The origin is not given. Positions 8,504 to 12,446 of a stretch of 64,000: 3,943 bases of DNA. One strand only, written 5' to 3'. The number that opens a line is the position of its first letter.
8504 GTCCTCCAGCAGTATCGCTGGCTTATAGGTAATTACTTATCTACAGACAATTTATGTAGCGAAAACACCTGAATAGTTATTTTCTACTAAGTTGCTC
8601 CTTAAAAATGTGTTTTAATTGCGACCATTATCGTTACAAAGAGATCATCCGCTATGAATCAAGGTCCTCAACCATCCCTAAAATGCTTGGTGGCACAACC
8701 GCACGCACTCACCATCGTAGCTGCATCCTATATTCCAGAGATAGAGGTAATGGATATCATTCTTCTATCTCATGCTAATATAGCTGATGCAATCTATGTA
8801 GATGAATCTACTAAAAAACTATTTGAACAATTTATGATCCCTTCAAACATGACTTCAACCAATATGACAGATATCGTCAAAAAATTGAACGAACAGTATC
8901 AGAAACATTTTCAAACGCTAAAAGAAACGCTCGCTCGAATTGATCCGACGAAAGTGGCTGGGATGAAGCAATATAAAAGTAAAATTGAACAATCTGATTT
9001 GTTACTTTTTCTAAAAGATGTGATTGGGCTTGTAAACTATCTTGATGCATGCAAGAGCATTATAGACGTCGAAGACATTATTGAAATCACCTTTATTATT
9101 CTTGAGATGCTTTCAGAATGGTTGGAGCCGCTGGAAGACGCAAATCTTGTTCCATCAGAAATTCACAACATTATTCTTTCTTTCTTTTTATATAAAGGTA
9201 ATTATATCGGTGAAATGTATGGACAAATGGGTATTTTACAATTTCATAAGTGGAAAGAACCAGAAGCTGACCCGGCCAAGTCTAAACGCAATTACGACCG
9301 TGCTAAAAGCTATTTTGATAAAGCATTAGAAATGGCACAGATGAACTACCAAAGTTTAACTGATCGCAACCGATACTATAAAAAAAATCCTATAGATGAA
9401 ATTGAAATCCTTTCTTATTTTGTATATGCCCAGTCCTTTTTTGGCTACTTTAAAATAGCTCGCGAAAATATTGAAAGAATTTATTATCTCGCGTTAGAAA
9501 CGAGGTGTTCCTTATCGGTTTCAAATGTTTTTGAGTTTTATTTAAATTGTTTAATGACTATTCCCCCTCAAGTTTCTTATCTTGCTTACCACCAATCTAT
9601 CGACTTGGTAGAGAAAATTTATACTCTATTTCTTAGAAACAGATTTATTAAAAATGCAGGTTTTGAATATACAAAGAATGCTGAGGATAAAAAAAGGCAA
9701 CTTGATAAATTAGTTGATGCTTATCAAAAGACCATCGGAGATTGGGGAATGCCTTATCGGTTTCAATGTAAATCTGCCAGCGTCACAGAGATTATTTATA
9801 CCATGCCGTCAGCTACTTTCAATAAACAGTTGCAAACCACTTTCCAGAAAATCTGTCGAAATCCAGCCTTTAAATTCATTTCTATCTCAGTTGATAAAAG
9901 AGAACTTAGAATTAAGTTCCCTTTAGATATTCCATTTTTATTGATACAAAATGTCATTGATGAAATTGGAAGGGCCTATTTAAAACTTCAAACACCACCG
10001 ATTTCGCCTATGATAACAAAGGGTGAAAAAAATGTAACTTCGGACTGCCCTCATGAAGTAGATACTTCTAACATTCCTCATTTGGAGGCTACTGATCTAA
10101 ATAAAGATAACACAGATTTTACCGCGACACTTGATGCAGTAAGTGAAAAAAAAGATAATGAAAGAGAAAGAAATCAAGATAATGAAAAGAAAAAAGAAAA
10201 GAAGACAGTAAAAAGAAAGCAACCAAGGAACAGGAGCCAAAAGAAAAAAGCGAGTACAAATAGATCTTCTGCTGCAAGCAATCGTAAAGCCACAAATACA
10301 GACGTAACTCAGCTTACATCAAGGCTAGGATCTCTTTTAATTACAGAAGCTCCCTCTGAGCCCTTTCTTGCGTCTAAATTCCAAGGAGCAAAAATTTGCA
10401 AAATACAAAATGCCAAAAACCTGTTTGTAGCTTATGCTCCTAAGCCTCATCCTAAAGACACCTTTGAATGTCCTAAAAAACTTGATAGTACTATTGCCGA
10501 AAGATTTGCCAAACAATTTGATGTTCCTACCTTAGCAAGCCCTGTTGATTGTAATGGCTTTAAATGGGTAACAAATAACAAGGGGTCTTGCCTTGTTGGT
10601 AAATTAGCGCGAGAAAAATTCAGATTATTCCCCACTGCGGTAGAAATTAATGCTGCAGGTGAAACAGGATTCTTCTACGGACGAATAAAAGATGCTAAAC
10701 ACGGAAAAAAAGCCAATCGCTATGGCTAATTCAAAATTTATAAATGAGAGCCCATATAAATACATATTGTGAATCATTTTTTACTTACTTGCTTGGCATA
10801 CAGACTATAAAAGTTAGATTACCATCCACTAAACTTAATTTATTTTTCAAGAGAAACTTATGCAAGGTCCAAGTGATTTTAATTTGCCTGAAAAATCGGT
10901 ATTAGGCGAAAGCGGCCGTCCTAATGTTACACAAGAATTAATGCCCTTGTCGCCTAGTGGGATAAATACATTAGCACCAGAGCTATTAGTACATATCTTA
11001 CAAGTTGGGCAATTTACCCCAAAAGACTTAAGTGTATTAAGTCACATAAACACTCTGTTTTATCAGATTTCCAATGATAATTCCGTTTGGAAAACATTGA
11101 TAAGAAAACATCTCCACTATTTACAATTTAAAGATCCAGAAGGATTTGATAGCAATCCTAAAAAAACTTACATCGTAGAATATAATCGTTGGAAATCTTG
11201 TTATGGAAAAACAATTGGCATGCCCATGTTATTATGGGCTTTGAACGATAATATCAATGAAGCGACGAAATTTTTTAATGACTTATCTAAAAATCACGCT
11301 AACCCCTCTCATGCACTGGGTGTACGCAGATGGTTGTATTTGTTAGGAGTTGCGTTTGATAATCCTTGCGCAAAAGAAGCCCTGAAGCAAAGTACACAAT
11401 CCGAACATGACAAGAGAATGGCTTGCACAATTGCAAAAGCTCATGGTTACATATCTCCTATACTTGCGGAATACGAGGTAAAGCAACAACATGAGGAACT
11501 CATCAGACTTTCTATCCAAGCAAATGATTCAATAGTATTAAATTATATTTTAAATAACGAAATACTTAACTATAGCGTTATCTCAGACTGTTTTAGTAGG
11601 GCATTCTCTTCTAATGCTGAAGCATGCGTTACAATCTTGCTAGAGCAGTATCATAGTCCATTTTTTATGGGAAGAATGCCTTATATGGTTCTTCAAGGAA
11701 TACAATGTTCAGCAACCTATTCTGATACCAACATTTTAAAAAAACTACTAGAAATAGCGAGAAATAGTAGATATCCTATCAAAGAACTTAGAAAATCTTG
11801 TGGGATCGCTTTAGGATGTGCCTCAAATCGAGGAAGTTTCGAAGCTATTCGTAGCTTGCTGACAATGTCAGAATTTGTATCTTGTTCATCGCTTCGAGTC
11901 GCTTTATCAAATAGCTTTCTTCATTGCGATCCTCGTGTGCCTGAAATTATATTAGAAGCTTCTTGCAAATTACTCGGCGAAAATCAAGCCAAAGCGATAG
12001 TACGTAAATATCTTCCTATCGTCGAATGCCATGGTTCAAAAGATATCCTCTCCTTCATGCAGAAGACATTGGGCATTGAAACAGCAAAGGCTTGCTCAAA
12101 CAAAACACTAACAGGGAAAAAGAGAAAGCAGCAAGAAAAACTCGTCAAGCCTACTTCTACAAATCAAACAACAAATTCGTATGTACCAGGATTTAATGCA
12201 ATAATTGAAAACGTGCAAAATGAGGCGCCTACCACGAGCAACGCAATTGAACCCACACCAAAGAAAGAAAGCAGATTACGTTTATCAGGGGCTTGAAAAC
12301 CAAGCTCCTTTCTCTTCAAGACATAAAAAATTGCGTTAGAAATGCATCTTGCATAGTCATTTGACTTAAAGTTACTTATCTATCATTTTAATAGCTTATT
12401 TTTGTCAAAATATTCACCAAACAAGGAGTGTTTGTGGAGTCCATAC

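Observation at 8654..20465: Repeated two-gene architecture: a family paralog immediately followed by an F-box protein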

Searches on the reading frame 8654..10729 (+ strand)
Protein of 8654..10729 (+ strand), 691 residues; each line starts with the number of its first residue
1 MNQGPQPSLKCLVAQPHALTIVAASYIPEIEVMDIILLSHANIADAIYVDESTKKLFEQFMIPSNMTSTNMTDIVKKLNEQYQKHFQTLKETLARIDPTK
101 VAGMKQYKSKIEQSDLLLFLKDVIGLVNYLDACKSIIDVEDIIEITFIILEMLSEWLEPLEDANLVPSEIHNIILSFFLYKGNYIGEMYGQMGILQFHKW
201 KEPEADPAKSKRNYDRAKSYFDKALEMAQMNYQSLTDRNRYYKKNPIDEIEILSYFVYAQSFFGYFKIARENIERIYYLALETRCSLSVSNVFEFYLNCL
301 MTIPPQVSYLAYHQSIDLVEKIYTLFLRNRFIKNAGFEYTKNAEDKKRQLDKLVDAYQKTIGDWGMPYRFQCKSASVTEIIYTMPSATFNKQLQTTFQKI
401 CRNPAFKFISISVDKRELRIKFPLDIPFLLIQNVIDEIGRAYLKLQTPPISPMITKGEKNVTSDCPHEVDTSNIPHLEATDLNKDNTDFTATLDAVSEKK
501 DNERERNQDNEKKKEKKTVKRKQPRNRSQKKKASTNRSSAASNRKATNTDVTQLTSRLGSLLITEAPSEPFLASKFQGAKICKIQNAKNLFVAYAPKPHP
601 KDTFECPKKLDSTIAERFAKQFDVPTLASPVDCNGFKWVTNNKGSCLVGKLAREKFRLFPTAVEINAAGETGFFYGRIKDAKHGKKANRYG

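Call 4: search_protein_families(library=pfam, proteins=[window:8654-10729:+], max_evalue=1)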
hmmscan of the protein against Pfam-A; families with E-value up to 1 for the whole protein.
window:8654-10729:+ (691 aa): 3 families
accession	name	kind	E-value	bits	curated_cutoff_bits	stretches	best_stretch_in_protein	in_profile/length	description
PF05132.19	RNA_pol_Rpc4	-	0.015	16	26.5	1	445-563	7-83/143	RNA polymerase III RPC4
PF22431.2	COG2p_C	-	0.039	14.9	27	1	25-115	29-119/139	COG2p C-terminal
PF13181.12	TPR_8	-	0.22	12.2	25.7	1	209-228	12-31/34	Tetratricopeptide repeat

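Call 5: search_protein_families(library=ncbifam, proteins=[window:8654-10729:+], max_evalue=1)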
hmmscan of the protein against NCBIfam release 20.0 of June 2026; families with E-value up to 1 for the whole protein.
window:8654-10729:+ (691 aa): 1 family
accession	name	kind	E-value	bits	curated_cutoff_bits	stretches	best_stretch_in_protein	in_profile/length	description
NF007835.0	PRK10547.1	equivalog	0.099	11.2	793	1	457-565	192-301/670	chemotaxis protein CheA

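Call 9: find_homologous_proteins(query=window:8654-10729:+)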
Query window:8654-10729:+ (691 aa): 1 proteins with E <= 0.001 among 8000 candidates.
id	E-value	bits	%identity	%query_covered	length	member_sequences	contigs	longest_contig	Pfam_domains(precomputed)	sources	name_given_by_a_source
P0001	0.0e+0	1503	96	100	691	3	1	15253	-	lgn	-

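Call 11: find_encoding_contigs(protein=P0001, flank=10000)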
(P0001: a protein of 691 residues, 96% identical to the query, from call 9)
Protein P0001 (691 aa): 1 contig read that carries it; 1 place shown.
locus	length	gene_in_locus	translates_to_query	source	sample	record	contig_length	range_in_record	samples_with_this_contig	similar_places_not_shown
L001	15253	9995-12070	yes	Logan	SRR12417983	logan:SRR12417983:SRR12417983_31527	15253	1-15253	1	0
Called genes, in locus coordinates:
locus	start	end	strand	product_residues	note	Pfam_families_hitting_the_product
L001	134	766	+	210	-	PF07973:tRNA_SAD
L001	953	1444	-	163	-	PF06445:GyrI-like, PF14526:Cass2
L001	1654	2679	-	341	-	-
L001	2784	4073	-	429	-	-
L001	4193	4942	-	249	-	-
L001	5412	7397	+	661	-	-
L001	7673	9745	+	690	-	-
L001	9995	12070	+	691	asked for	-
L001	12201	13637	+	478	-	-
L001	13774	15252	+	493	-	?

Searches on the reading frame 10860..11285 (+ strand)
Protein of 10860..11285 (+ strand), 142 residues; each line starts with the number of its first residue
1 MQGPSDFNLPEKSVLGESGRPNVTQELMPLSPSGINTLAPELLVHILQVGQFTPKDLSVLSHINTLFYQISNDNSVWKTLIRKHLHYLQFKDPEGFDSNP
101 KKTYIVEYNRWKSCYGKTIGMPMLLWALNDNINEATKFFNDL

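Call 88: search_solved_structures(query=window:10860-11285:+, max_evalue=10, show_alignments=2)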
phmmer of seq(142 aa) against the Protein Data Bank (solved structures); distinct sequences matched with E-value up to 10: 0.

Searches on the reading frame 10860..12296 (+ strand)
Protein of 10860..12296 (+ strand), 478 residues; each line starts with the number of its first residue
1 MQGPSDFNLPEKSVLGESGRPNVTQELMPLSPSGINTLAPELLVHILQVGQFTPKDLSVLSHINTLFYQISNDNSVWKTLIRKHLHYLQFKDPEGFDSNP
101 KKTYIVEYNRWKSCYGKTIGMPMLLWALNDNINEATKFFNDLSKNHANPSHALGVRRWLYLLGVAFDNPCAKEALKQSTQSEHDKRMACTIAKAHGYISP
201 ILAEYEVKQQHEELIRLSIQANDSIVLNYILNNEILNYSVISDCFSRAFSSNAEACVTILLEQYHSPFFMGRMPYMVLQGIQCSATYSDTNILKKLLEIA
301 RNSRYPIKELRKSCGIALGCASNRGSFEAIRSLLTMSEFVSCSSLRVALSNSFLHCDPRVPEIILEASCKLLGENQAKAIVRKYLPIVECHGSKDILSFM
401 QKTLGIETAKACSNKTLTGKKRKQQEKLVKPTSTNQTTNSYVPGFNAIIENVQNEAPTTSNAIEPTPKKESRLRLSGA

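Call 4: search_protein_families(library=pfam, proteins=[window:10860-12296:+], max_evalue=1)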
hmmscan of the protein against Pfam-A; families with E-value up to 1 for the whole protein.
window:10860-12296:+ (478 aa): 3 families
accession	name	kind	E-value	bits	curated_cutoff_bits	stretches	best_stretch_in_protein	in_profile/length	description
PF12937.12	F-box-like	-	0.00017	21.7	24.3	1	40-81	6-45/47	F-box-like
PF14837.11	INTS5_N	-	0.0039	17.2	27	1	218-269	123-179/208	Integrator complex subunit 5 N-terminus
PF19184.5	DUF5866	-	0.097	12.8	25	1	217-265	2-50/74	Family of unknown function (DUF5866)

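Call 5: search_protein_families(library=ncbifam, proteins=[window:10860-12296:+], max_evalue=1)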
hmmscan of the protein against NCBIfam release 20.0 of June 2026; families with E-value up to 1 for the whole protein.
window:10860-12296:+ (478 aa): 1 family
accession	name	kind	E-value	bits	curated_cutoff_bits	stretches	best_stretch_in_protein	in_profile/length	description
NF008001.0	PRK10726.1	equivalog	0.17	11.9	114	1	258-288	51-81/109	DUF3561 family protein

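Call 26: search_solved_structures(query=window:10860-12296:+, max_evalue=1)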
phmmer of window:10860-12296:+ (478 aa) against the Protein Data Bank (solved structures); distinct sequences matched with E-value up to 1: 2.
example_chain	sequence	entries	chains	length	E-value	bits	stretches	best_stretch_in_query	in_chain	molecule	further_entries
7l20_w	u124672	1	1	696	0.19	13.8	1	168-244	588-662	Ribosome-releasing factor 2, mitochondrial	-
7nsh_BC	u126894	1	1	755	0.21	13.7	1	168-244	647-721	Ribosome-releasing factor 2, mitochondrial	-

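Call 35: find_homologous_proteins(query=window:10860-12296:+)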
Query window:10860-12296:+ (478 aa): 1 proteins with E <= 0.001 among 5789 candidates.
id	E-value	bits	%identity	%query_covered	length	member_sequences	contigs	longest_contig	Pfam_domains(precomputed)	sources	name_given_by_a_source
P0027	0.0e+0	1052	97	100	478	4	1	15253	-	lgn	-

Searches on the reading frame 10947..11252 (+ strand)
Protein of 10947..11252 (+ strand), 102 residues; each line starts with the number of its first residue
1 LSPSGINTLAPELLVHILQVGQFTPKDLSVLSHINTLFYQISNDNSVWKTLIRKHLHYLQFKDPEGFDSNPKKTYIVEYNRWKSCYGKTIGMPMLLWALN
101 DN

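Call 90: search_solved_structures(query=A8, max_evalue=1)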
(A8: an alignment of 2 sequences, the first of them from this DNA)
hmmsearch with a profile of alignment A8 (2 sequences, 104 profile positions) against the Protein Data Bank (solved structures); distinct sequences matched with E-value up to 1: 13.
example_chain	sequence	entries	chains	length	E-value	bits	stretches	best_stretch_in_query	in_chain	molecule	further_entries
1fs1_A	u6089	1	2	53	0.0033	21.1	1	7-51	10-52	CYCLIN A/CDK2-ASSOCIATED P19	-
1fs2_A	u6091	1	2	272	0.031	18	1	7-51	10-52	SKP2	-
5ibk_B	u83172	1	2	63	0.032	18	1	3-49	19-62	F-box/WD repeat-containing protein 7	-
1fqv_A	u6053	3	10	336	0.066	17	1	7-51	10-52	SKP2 | S-phase kinase-associated protein 2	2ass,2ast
7z8t_F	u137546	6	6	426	0.097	16.4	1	7-51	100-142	S-phase kinase-associated protein 2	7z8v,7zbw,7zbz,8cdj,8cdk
7b5l_T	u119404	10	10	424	0.097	16.4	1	7-51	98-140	S-phase kinase-associated protein 2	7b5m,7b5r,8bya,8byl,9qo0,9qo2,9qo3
8or0_E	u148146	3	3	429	0.099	16.4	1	7-51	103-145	S-phase kinase-associated protein 2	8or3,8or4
1ldk_E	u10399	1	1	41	0.19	15.5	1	8-48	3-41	SKP2-like protein type gamma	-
5v4b_B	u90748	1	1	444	0.47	14.2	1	4-50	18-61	F-box/WD repeat-containing protein 7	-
2ovp_B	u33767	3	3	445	0.47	14.2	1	4-50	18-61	F-box/WD repeat protein 7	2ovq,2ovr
7t1y_B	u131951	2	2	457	0.49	14.2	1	4-50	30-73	F-box/WD repeat-containing protein 7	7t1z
6vcd_B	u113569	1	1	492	0.5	14.2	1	4-52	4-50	F-box/LRR-repeat protein 5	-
6ttu_T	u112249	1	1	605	0.91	13.3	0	17-56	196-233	F-box/WD repeat-containing protein 1A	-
